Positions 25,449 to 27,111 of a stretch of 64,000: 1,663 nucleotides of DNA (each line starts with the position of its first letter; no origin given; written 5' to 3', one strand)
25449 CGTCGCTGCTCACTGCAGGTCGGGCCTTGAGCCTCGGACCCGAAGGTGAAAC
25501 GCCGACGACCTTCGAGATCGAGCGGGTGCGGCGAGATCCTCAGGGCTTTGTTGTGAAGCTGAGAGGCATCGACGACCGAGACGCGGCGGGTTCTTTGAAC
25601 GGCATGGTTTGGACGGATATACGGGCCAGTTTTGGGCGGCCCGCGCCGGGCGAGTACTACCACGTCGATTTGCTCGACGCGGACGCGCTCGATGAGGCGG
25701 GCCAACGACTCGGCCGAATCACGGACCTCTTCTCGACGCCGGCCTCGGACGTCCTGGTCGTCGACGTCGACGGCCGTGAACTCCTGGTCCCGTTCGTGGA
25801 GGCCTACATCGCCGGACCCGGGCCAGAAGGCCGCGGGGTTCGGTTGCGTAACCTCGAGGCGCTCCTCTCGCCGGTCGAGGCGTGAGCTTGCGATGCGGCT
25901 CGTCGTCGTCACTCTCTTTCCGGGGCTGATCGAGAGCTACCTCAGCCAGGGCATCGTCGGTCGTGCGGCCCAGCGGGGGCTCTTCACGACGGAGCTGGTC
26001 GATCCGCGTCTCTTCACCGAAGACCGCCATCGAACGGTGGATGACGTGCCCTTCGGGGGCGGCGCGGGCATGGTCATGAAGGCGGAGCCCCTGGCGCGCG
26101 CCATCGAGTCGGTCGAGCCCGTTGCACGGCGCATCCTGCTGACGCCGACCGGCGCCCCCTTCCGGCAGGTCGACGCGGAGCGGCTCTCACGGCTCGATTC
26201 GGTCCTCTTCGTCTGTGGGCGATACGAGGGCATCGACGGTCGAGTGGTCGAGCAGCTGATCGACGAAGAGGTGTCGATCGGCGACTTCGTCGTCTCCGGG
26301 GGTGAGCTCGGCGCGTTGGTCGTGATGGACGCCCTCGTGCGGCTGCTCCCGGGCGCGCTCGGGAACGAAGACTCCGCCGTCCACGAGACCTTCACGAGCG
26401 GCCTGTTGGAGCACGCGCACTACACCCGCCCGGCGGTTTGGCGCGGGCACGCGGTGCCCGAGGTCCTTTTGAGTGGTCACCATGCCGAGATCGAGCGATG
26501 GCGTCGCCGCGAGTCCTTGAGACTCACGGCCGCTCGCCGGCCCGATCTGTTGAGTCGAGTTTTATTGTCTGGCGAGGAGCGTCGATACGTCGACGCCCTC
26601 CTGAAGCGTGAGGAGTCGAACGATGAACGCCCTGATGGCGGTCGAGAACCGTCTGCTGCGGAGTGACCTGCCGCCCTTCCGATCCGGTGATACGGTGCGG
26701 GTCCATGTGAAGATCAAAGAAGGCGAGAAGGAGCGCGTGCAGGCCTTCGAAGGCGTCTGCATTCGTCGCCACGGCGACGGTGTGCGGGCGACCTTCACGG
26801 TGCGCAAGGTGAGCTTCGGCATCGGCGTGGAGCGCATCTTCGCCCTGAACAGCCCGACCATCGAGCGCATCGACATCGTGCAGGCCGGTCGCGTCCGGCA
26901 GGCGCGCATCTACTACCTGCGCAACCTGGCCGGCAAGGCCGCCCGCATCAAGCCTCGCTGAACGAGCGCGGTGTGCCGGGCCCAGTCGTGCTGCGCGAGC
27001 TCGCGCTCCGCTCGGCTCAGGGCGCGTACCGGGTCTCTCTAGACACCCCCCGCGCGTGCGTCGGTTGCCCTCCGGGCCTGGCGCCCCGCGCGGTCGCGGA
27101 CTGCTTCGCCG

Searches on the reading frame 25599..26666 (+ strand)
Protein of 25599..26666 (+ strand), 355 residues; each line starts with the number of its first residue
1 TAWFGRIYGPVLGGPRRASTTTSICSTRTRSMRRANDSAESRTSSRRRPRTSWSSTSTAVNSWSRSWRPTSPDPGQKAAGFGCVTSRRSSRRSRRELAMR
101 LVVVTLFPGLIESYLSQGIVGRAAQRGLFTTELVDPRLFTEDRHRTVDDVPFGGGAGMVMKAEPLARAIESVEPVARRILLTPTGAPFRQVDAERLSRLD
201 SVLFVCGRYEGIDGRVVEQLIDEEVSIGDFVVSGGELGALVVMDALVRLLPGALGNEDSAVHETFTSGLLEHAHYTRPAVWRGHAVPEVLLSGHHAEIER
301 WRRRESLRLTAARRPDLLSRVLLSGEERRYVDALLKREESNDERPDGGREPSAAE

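Call 28: search_protein_families(library=pfam, proteins=[window:25599-26666:+], max_evalue=0.001)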
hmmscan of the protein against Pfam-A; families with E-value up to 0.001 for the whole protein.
window:25599-26666:+ (355 aa): 1 family
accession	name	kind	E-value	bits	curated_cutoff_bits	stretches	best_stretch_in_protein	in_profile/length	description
PF01746.26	tRNA_m1G_MT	-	7.2e-59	199.2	27.3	1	121-315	2-195/195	tRNA (Guanine-1)-methyltransferase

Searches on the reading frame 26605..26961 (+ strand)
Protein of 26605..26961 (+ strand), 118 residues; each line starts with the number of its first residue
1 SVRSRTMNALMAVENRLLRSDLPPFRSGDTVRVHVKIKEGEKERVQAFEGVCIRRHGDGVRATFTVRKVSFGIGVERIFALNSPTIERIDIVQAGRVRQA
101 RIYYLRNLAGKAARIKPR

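Call 28: search_protein_families(library=pfam, proteins=[window:26605-26961:+], max_evalue=0.001)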
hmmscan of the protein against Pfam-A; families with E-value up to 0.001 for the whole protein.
window:26605-26961:+ (118 aa): 1 family
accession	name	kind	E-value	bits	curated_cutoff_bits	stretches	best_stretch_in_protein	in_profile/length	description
PF01245.26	Ribosomal_L19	-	1.7e-47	160.4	22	1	10-117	3-110/111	Ribosomal protein L19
